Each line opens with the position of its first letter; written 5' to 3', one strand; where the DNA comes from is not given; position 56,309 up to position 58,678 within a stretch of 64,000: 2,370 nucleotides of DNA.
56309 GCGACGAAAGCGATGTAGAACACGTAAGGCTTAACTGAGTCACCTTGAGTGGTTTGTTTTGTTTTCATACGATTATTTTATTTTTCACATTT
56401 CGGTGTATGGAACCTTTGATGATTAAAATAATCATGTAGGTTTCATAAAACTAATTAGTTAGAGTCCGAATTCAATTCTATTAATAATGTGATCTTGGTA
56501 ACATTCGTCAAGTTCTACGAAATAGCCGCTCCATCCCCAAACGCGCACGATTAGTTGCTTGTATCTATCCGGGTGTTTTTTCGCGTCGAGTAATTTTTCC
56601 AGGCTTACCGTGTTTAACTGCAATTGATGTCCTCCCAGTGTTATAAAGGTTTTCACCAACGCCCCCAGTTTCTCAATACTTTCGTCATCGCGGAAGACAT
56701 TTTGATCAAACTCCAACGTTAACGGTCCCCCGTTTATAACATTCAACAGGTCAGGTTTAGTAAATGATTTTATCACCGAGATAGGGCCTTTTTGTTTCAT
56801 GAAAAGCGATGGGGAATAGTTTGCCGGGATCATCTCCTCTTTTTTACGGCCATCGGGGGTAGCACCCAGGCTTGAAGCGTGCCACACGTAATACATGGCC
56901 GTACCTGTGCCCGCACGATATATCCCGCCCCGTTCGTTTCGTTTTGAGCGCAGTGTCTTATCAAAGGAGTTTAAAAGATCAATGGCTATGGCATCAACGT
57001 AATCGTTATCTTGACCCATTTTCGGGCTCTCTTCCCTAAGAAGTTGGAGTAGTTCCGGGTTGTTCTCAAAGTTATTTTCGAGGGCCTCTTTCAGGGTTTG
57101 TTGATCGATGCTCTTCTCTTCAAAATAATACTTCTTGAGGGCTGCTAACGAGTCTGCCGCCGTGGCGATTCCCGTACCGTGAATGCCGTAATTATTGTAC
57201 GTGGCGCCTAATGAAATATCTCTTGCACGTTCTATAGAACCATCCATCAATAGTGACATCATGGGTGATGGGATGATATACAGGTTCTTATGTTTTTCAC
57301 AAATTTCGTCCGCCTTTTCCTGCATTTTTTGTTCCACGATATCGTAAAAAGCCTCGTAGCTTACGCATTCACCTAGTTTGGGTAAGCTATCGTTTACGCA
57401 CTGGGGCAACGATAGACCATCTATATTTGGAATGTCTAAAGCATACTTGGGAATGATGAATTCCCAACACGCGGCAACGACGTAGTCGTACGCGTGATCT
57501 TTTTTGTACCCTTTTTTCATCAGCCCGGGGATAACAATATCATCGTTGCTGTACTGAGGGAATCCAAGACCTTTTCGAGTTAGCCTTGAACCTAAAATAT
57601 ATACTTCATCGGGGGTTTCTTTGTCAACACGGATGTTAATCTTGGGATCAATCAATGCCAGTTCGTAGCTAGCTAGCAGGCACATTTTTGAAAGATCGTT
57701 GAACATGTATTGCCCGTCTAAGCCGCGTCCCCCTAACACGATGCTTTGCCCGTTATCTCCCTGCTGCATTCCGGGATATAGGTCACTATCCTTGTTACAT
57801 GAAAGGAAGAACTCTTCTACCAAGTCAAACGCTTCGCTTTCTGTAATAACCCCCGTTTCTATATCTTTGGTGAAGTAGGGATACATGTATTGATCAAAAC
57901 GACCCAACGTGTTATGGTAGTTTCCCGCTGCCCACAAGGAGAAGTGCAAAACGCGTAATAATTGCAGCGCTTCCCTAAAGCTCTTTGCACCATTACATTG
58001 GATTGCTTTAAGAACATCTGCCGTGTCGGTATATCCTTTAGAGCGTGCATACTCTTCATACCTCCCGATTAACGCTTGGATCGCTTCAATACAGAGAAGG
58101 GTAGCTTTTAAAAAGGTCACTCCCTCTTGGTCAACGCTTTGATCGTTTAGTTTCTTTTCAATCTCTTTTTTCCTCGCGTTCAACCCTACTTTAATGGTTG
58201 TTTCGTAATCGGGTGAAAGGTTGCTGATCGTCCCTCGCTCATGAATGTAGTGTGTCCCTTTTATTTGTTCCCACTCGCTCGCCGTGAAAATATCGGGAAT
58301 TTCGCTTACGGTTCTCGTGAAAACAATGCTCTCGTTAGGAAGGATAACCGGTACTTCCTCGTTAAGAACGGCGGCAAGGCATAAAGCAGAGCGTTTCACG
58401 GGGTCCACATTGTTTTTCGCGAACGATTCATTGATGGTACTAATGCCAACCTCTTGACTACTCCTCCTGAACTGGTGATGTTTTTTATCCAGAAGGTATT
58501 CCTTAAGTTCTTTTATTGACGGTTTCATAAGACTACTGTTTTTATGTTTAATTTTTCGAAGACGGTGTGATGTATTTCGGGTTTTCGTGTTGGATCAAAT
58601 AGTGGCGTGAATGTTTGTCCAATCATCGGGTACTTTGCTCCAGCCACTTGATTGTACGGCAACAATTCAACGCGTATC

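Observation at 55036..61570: Short glycyl-radical enzyme and its activase wired between exported glycosidases and a sugar porter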

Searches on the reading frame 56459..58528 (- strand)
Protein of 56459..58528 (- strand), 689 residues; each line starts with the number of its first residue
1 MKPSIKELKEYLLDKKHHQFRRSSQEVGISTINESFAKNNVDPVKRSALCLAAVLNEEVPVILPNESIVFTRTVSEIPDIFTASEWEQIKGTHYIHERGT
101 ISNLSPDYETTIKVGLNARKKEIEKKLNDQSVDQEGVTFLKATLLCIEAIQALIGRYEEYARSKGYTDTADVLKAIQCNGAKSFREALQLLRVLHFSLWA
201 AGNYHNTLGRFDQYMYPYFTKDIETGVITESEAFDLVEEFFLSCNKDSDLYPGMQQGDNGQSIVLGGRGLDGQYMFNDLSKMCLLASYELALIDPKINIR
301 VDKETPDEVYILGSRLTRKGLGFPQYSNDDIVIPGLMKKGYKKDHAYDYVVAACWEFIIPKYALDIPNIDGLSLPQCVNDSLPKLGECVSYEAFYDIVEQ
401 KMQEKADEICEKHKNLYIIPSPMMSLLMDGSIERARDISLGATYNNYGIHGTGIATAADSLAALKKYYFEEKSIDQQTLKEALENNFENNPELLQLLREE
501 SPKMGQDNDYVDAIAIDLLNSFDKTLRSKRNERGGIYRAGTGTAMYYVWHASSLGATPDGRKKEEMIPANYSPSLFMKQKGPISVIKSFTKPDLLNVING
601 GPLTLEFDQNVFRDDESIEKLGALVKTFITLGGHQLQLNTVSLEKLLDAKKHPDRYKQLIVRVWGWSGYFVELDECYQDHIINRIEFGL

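Call 3: search_protein_families(library=pfam, proteins=[window:56459-58528:-], max_evalue=0.01)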
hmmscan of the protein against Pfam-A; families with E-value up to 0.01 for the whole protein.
window:56459-58528:- (689 aa): 2 families
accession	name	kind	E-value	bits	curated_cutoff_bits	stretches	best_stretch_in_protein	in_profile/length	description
PF02901.20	PFL-like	-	4.3e-94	316.8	24.3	1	97-548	153-644/647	Pyruvate formate lyase-like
PF01228.26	Gly_radical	-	4.3e-19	69.4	22.2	1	571-671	5-106/106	Glycine radical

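Call 4: search_protein_families(library=ncbifam, proteins=[window:56459-58528:-], max_evalue=0.01)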
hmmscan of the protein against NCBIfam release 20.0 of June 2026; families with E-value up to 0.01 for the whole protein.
window:56459-58528:- (689 aa): 13 families
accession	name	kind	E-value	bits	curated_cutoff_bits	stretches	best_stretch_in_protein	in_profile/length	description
TIGR01774.1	PFL2-3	subfamily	3.9e-95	319.8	678.2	1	98-687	152-784/786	formate C-acetyltransferase/glycerol dehydratase family glycyl radical enzyme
NF043068.1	glycl_HYPD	equivalog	1.5e-85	287.9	1100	1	115-686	166-781/784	trans-4-hydroxy-L-proline dehydratase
NF007437.0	PRK09983.1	equivalog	1.1e-78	265.2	1109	1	105-686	158-762/765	formate C-acetyltransferase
NF048009.1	SfplDhtHpfGKleb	equivalog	2.7e-75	254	1000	2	399-687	530-822/824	(2S)-3-sulfopropanediol dehydratase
NF048011.1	SfplDhtHpsGDes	equivalog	4.2e-71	240.4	1000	2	420-686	548-818/821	(2S)-3-sulfopropanediol dehydratase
TIGR04394.1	choline_CutC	equivalog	2.3e-66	224.9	1050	2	416-685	515-784/789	choline trimethylamine-lyase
NF033718.1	indole_decarb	equivalog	1.1e-56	192.6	1100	3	500-687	679-866/868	indoleacetate decarboxylase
NF033715.1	glycyl_HPDL_Lrg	equivalog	1.7e-46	158.6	1150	3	153-339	296-488/901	4-hydroxyphenylacetate decarboxylase large subunit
TIGR01255.1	pyr_form_ly_1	equivalog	1.3e-22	80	994.2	1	183-685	235-739/744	formate C-acetyltransferase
NF038360.1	rad_fix_GrcA3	exception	2e-14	53.4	158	1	615-684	3-72/78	autonomous glycyl radical cofactor GrcA3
NF008341.1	PRK11127.1-1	equivalog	5.7e-07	29.4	145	1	637-684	27-74/80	autonomous glycyl radical cofactor GrcA2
TIGR04365.1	spare_glycyl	equivalog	1.4e-06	28.5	170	1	631-684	67-120/126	autonomous glycyl radical cofactor GrcA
TIGR04040.1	glycyl_YjjI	hypoth_equivalog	0.0064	15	498.3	0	279-342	159-222/497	YjjI family glycine radical enzyme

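Call 11: search_solved_structures(query=window:56459-58528:-, show_alignments=2)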
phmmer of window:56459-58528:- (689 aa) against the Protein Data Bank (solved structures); distinct sequences matched with E-value up to 0.001: 37.
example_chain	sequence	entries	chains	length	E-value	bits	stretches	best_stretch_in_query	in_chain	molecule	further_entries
1r8w_A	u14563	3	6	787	2.1e-75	257.9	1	100-686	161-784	glycerol dehydratase | B12-independent glycerol dehydratase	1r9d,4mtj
8id0_A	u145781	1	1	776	5.3e-70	240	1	128-687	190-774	formate C-acetyltransferase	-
5i2a_A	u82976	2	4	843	3.8e-68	233.9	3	100-360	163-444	Diol-dehydratase | Diol dehydratase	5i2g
6vxc_A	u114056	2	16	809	7.3e-65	223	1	112-686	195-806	Trans-4-hydroxy-L-proline dehydratase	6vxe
8yjo_A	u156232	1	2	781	1.4e-63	218.8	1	130-685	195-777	Probable dehydratase PflD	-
6xs4_A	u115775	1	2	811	2.7e-59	204.6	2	423-687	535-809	Formate C-acetyltransferase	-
9f3w_A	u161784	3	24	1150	3.9e-59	204.1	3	417-685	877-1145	Choline trimethylamine-lyase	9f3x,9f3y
8id7_A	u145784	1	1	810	9.8e-59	202.8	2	423-687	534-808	Probable dehydratase YbiW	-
8yjn_A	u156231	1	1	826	1.1e-58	202.7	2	423-687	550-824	Probable dehydratase YbiW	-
9ht9_A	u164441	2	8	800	8.9e-57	196.3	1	155-685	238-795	Choline trimethylamine-lyase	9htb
9r0v_A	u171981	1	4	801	8.9e-57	196.3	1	155-685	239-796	Choline trimethylamine-lyase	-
5faw_A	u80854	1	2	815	9.5e-57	196.2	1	155-685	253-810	Choline trimethylamine-lyase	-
6vue_A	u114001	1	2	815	9.5e-57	196.2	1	155-685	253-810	Choline trimethylamine-lyase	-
5fay_A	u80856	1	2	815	1e-56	196.1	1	155-685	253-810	Choline trimethylamine-lyase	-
5fau_A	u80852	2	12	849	1.1e-56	196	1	155-685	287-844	Choline trimethylamine-lyase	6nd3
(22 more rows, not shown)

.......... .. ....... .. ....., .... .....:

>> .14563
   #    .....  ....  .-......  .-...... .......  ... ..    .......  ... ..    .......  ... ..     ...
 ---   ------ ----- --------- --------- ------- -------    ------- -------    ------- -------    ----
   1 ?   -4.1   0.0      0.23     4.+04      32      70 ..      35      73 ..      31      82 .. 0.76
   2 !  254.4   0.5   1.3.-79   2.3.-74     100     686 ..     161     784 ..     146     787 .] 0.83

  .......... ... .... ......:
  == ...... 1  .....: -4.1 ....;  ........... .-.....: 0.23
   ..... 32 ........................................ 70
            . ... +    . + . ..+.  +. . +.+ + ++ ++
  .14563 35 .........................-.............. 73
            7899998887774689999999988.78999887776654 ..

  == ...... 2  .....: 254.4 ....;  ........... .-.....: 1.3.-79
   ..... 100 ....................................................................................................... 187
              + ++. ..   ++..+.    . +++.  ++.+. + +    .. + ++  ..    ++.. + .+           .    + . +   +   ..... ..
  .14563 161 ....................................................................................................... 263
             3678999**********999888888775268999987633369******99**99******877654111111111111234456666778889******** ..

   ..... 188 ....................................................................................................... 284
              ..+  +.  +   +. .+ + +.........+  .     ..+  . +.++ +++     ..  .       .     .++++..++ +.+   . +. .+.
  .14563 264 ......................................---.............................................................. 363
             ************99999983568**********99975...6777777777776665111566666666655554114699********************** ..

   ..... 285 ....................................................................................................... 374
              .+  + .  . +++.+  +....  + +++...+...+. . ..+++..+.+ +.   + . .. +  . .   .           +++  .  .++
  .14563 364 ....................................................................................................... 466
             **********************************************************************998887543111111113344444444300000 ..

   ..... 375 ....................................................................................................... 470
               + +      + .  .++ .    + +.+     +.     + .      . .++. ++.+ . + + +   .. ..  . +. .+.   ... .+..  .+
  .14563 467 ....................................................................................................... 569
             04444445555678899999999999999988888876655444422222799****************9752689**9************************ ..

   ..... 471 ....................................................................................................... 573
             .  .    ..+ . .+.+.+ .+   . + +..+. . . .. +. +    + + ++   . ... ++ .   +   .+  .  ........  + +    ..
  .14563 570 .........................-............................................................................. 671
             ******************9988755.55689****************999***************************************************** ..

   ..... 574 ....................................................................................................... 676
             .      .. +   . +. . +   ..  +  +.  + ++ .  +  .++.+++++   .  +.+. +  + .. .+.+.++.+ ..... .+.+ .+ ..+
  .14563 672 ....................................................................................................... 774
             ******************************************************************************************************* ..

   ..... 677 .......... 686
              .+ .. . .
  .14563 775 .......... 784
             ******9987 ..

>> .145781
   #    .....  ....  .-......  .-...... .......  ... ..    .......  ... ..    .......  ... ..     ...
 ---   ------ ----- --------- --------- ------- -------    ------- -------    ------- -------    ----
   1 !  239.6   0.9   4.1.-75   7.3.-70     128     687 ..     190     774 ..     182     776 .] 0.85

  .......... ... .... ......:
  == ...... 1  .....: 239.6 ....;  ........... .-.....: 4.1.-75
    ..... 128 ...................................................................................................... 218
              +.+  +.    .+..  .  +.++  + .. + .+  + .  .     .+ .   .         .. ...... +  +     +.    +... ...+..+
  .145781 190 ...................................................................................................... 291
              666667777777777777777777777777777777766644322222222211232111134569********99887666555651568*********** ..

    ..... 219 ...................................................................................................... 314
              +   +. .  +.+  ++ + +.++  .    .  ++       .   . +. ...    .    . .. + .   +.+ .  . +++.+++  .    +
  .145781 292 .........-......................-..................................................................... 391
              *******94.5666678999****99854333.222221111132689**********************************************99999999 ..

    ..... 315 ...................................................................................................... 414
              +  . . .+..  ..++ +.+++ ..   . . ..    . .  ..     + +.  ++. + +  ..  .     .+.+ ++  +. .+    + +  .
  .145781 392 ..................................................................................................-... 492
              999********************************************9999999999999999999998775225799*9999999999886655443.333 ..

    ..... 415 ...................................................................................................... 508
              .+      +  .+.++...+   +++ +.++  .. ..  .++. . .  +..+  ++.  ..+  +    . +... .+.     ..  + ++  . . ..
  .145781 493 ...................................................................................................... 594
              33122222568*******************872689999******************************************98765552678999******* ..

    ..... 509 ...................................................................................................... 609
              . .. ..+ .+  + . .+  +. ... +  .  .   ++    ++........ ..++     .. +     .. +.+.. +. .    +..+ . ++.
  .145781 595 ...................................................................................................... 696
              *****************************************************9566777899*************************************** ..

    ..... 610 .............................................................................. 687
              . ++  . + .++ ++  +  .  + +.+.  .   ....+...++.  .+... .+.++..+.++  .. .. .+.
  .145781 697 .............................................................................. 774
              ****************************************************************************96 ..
